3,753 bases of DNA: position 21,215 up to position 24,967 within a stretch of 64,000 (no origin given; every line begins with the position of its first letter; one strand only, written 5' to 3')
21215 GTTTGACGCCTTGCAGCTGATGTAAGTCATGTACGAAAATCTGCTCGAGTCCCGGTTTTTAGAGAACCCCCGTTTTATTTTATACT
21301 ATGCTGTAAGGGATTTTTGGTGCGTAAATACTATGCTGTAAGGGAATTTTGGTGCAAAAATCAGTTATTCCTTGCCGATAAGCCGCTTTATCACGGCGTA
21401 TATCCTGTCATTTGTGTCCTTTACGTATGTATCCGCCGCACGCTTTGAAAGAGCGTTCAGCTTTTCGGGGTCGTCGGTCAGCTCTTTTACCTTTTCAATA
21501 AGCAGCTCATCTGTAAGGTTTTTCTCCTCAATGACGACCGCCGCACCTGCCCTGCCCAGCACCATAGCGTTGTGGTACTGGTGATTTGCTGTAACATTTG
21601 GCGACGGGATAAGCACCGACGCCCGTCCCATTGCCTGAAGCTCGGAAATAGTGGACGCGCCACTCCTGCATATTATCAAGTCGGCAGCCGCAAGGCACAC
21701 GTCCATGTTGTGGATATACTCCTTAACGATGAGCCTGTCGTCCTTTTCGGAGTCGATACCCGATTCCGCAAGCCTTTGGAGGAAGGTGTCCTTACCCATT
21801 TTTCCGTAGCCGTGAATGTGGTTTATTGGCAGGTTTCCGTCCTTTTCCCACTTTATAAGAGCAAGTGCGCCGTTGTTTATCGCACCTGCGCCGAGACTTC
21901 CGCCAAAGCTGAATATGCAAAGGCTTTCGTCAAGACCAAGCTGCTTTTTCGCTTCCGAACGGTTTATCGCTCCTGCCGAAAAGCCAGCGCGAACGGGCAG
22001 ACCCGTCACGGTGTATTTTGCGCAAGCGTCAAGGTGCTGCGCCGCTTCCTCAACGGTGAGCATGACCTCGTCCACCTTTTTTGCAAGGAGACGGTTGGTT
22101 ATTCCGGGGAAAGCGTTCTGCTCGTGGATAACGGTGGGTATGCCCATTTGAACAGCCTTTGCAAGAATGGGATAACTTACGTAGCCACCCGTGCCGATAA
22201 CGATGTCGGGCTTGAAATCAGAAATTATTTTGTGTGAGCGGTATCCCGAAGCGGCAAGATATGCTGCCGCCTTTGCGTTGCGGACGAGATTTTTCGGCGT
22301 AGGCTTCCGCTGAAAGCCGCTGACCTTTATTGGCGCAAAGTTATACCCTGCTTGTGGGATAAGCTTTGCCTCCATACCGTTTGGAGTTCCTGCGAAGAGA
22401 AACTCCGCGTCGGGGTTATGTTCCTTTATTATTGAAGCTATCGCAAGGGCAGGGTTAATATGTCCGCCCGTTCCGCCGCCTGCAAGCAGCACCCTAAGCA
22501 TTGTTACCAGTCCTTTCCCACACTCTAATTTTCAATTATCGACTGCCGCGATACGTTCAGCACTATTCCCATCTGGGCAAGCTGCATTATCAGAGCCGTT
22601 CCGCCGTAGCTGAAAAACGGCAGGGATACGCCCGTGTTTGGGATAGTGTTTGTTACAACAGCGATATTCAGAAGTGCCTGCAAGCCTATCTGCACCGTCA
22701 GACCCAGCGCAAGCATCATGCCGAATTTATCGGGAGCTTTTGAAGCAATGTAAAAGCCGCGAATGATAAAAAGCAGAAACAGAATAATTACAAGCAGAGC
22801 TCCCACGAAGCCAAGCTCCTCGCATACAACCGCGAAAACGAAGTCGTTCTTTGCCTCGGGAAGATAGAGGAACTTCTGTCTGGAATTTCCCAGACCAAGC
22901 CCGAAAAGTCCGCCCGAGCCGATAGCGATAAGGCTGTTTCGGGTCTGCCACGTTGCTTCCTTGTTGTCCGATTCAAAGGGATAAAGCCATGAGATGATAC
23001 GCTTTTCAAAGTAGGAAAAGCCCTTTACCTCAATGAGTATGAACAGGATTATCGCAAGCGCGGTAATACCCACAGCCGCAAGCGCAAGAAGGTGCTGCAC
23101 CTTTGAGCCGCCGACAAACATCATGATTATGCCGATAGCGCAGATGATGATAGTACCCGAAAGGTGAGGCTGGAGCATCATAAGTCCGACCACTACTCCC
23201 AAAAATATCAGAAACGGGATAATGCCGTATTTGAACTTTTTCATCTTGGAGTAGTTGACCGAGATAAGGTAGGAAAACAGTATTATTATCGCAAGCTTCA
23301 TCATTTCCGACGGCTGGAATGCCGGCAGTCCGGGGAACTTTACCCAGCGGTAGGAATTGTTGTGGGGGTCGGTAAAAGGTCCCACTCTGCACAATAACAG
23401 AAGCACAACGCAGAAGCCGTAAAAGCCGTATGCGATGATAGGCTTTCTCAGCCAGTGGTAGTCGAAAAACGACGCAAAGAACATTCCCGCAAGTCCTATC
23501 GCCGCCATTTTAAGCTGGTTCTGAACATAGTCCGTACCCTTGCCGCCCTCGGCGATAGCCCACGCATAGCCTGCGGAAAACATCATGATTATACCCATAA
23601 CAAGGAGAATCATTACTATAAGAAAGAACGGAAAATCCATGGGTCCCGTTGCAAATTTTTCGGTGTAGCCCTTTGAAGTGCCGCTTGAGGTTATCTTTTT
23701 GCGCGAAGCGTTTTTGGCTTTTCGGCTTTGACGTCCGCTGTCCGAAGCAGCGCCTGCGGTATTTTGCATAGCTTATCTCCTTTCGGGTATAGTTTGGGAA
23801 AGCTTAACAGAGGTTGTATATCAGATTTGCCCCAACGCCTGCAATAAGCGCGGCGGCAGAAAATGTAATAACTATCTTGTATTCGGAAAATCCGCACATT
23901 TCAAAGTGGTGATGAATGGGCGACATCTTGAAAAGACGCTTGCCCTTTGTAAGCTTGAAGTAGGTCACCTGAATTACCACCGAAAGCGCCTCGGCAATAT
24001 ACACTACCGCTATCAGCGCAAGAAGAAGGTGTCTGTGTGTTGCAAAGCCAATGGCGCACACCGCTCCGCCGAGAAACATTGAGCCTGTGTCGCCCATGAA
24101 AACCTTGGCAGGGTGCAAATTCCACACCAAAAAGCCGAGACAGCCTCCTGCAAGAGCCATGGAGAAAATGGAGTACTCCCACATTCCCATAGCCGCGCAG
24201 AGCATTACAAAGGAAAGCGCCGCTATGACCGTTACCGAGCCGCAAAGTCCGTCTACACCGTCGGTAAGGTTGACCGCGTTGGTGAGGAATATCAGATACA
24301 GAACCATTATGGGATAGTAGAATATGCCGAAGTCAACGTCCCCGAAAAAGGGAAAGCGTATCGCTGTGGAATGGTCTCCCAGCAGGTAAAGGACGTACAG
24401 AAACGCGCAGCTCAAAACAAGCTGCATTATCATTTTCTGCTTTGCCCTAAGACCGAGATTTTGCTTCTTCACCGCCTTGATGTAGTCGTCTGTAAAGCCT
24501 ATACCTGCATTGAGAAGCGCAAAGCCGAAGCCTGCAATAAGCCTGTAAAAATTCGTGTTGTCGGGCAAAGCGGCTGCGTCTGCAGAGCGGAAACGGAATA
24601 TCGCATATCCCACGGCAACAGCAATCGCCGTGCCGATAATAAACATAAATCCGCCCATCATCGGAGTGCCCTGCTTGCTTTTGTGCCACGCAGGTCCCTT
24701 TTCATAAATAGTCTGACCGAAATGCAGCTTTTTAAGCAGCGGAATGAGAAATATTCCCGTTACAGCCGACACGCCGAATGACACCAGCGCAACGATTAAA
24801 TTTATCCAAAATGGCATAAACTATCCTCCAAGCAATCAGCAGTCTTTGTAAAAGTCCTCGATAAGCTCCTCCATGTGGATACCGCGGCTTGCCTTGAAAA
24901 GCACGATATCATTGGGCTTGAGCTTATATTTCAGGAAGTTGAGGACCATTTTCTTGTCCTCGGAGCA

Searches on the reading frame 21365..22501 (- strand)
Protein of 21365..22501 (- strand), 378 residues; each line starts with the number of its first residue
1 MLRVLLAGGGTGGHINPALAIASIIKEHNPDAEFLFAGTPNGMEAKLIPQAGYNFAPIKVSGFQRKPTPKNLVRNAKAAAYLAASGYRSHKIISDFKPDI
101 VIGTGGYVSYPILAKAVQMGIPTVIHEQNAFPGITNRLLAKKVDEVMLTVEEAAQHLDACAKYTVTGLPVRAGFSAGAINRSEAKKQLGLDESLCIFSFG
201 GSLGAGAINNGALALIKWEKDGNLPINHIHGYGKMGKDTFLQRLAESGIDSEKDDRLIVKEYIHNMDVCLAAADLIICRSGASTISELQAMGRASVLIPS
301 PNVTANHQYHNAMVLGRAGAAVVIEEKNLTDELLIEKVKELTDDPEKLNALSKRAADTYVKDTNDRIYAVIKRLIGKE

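Call 27: search_protein_families(library=pfam, proteins=[window:21365-22501:-], max_evalue=0.00001)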
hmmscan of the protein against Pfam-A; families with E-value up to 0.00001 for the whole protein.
window:21365-22501:- (378 aa): 2 families
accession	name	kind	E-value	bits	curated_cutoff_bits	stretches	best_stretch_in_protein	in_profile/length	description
PF03033.26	Glyco_transf_28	-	1.3e-34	119.7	26.2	1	4-147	1-138/139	Glycosyltransferase family 28 N-terminal domain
PF04101.22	Glyco_tran_28_C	-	5.6e-33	114.8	22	1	196-366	2-165/166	Glycosyltransferase family 28 C-terminal domain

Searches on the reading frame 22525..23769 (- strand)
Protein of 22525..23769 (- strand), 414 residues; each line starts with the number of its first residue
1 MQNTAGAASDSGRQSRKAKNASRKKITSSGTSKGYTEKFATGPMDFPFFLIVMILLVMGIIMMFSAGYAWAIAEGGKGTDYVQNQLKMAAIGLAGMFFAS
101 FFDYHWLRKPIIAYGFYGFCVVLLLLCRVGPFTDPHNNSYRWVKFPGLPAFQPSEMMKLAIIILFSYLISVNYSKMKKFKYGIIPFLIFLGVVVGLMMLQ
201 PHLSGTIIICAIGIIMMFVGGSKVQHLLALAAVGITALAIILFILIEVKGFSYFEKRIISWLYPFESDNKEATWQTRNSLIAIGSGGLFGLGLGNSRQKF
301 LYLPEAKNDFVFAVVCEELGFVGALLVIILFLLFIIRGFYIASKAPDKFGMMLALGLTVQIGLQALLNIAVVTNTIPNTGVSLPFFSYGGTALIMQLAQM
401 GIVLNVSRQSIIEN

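Call 27: search_protein_families(library=pfam, proteins=[window:22525-23769:-], max_evalue=0.00001)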
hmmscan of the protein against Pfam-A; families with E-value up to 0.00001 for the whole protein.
window:22525-23769:- (414 aa): 1 family
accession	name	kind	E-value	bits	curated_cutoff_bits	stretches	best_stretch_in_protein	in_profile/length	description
PF01098.24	FTSW_RODA_SPOVE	-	2.6e-85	287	26.4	1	49-410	5-354/356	Cell cycle protein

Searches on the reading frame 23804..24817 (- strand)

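Call 27: search_protein_families(library=pfam, proteins=[window:23804-24817:-], max_evalue=0.00001)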
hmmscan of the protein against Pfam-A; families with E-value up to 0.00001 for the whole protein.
window:23804-24817:- (337 aa): 1 family
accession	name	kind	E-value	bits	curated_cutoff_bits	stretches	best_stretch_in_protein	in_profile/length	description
PF00953.26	Glycos_transf_4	-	7.2e-36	124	27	1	97-256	5-155/160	Glycosyl transferase family 4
